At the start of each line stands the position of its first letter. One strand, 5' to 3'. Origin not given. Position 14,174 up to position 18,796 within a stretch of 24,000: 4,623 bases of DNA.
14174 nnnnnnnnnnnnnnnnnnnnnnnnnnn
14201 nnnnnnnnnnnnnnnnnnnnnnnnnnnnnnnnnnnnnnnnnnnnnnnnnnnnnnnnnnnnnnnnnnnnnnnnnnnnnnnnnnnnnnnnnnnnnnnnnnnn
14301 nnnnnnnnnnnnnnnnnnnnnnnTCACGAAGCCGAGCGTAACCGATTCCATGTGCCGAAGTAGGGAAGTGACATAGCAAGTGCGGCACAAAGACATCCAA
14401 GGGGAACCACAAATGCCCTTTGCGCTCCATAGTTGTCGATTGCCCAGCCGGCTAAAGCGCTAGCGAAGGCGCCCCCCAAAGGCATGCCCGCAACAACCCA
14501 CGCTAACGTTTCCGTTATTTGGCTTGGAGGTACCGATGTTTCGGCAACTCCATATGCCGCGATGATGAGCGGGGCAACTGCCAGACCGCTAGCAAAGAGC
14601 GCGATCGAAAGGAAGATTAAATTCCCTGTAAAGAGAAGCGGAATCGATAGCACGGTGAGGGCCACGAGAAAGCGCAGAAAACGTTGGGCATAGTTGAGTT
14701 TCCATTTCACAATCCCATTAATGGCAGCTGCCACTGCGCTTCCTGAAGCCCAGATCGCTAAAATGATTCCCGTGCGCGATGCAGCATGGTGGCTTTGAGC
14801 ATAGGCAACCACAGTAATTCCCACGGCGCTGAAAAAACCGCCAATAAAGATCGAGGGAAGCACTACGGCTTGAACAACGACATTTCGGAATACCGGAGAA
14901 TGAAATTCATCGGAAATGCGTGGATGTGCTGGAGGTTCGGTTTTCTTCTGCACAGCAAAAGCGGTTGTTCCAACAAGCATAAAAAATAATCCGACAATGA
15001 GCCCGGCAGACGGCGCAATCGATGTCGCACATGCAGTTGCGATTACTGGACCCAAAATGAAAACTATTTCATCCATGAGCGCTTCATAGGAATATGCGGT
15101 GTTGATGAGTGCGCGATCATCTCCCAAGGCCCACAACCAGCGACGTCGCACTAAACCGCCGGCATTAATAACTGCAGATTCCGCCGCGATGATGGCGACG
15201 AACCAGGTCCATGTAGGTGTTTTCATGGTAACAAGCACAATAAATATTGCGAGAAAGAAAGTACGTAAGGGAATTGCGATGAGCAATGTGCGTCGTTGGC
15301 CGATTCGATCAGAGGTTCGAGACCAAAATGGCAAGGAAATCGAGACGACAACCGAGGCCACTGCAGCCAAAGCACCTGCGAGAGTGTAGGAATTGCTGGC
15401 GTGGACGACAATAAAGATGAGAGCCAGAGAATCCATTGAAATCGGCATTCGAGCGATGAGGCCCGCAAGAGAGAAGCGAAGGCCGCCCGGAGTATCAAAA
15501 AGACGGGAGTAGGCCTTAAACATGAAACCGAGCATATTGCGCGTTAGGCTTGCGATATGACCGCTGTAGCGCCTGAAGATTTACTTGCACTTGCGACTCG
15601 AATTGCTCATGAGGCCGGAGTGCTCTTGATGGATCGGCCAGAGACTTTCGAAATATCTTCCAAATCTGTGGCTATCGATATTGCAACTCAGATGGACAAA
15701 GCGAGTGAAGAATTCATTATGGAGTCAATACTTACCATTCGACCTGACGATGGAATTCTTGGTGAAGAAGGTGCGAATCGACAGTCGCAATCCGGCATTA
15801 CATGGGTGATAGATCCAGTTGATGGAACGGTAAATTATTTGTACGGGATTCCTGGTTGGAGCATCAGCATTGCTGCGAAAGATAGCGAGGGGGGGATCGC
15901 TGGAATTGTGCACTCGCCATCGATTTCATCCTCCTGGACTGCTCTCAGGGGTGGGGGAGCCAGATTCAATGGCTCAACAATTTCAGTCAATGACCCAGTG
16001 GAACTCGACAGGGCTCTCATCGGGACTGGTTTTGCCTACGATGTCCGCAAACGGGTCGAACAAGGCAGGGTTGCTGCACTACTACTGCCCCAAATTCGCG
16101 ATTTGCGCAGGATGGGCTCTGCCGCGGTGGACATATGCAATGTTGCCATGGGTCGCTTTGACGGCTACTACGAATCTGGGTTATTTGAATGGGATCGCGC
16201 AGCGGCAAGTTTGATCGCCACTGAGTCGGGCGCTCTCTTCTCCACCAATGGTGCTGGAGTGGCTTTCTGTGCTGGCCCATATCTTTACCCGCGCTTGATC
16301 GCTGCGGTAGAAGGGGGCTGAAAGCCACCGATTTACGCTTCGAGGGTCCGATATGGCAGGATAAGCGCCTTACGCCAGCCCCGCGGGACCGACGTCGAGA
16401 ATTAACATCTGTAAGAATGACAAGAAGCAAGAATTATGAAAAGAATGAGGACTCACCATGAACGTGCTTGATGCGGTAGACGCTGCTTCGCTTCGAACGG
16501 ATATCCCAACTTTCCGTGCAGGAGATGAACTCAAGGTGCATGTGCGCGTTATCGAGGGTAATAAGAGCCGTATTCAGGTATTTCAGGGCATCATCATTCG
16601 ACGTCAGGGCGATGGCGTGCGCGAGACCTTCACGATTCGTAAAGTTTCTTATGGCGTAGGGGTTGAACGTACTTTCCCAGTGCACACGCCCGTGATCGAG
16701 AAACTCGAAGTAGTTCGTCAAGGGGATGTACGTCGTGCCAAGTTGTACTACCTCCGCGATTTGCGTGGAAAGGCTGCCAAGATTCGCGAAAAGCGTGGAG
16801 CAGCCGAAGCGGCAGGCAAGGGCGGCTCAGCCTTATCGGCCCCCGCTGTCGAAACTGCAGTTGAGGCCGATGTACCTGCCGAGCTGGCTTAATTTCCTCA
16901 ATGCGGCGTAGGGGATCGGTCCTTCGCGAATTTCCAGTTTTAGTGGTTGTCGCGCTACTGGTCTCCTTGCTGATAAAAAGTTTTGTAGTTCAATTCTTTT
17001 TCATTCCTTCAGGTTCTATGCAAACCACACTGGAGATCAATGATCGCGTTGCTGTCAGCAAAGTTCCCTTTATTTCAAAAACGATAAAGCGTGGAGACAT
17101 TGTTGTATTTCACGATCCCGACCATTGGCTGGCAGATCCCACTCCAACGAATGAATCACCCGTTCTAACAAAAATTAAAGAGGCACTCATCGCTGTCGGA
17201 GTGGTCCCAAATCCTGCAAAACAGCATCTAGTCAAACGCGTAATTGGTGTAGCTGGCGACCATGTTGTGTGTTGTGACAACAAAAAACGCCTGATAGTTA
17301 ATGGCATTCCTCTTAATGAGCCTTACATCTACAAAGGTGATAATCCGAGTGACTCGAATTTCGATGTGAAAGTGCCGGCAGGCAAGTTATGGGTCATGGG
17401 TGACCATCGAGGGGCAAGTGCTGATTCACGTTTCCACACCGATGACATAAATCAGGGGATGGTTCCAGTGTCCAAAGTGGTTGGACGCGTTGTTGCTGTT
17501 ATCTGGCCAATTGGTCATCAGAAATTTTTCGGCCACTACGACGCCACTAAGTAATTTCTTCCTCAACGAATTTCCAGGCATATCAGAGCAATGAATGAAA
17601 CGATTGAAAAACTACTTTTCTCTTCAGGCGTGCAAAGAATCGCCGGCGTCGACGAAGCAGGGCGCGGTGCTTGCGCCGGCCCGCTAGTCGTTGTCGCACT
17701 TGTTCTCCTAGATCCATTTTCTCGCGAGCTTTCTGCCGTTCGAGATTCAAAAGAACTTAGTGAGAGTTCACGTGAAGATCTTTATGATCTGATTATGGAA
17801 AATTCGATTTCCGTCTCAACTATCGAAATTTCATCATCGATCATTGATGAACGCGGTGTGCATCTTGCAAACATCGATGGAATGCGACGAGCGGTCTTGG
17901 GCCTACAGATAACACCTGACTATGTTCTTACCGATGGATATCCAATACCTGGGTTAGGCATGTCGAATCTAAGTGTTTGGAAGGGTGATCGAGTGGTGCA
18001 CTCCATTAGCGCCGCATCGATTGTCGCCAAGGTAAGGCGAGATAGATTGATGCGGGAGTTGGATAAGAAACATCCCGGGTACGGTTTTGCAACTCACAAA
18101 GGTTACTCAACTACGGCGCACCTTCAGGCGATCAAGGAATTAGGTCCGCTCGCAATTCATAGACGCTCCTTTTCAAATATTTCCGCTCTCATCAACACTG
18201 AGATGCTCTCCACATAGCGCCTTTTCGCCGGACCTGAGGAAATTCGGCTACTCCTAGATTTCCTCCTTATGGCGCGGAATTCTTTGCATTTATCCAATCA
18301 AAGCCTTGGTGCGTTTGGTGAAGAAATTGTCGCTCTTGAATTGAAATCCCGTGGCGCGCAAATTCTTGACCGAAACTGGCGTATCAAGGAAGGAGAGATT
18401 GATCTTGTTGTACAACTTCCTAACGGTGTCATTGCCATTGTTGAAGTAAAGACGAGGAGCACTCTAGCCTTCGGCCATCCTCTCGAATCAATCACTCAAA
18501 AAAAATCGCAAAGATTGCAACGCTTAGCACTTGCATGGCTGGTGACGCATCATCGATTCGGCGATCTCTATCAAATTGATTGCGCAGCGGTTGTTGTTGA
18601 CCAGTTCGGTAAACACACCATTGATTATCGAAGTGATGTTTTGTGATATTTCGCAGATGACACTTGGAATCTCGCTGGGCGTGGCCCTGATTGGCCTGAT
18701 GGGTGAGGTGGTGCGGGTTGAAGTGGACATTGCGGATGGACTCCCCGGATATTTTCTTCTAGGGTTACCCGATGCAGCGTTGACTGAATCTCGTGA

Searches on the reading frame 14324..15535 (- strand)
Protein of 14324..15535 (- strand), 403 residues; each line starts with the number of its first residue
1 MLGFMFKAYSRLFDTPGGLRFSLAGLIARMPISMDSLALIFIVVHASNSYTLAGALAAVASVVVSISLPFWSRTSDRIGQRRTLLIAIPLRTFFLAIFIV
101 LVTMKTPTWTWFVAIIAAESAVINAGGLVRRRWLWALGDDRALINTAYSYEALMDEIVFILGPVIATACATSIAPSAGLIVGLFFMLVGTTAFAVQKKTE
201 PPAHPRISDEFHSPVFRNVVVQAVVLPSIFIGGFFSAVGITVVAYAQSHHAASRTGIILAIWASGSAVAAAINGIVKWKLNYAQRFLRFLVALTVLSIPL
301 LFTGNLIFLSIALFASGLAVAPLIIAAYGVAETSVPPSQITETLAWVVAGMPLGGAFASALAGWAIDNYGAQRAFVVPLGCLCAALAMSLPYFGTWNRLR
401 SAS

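Call 23: search_protein_families(library=pfam, proteins=[window:14324-15535:-], max_evalue=0.00001)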
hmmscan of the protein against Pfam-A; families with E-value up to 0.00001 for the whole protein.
window:14324-15535:- (403 aa): 1 family
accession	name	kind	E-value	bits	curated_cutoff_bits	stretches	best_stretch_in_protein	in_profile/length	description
PF07690.21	MFS_1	-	9.2e-18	64.7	33.4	2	23-304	3-289/347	Major Facilitator Superfamily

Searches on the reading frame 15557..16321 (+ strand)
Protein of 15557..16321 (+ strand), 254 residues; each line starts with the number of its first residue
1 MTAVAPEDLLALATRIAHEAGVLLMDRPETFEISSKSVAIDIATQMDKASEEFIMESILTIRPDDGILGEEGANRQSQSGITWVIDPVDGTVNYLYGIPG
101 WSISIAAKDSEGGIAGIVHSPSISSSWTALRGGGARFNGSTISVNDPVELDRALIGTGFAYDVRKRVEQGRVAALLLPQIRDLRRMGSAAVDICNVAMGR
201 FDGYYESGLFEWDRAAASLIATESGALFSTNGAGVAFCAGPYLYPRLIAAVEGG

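Call 23: search_protein_families(library=pfam, proteins=[window:15557-16321:+], max_evalue=0.00001)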
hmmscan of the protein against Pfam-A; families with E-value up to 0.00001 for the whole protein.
window:15557-16321:+ (254 aa): 1 family
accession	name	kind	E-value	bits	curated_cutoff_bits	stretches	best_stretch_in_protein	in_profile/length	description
PF00459.30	Inositol_P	-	2.4e-53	181.8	27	1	7-229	3-236/271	Inositol monophosphatase family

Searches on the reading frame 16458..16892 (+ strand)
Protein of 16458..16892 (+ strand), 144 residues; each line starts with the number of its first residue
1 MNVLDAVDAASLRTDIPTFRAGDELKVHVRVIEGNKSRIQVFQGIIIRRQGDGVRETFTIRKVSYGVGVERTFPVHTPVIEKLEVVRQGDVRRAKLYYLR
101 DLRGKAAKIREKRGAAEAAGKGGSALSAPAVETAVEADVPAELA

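Call 23: search_protein_families(library=pfam, proteins=[window:16458-16892:+], max_evalue=0.00001)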
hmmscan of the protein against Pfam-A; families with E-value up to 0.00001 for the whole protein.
window:16458-16892:+ (144 aa): 1 family
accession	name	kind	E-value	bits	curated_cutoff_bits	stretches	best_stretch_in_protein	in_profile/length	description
PF01245.26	Ribosomal_L19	-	5.2e-49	165.3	22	1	3-112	2-111/111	Ribosomal protein L19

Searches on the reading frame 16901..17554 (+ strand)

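Call 23: search_protein_families(library=pfam, proteins=[window:16901-17554:+], max_evalue=0.00001)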
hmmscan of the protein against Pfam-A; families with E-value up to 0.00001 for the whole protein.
window:16901-17554:+ (217 aa): 1 family
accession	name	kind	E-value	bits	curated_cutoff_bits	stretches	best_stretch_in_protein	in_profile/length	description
PF10502.14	Peptidase_S26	-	6.5e-40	137.3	22.9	1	9-202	2-168/168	Signal peptidase, peptidase S26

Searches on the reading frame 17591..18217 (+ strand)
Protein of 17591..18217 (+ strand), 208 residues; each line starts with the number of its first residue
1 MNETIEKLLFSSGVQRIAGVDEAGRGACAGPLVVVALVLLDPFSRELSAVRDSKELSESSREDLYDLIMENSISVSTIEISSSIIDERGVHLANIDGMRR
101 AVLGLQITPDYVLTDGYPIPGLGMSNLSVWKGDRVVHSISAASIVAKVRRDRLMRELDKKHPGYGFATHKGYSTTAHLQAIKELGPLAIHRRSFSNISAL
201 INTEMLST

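Call 23: search_protein_families(library=pfam, proteins=[window:17591-18217:+], max_evalue=0.00001)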
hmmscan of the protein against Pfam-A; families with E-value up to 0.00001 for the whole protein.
window:17591-18217:+ (208 aa): 1 family
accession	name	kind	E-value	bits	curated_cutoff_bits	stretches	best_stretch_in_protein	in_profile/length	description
PF01351.25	RNase_HII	-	2e-37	129.5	25.8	1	18-196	1-198/199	Ribonuclease HII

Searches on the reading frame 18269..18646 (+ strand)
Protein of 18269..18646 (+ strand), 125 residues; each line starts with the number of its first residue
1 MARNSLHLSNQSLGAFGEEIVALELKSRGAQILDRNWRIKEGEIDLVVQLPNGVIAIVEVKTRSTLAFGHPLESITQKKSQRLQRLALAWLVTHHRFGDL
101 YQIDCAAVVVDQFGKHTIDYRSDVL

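Call 23: search_protein_families(library=pfam, proteins=[window:18269-18646:+], max_evalue=0.00001)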
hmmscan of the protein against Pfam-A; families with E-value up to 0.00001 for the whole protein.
window:18269-18646:+ (125 aa): 3 families
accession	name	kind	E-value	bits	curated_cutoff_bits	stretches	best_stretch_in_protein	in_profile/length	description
PF02021.23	UPF0102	-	2.7e-23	82.6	23.6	1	17-97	1-75/80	Uncharacterised protein family UPF0102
PF08378.17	NERD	-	4.9e-09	37.1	22.1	1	14-79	2-73/111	Nuclease-related domain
PF13635.12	DUF4143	-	6.7e-06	26.4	28.1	1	6-62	99-159/160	Domain of unknown function (DUF4143)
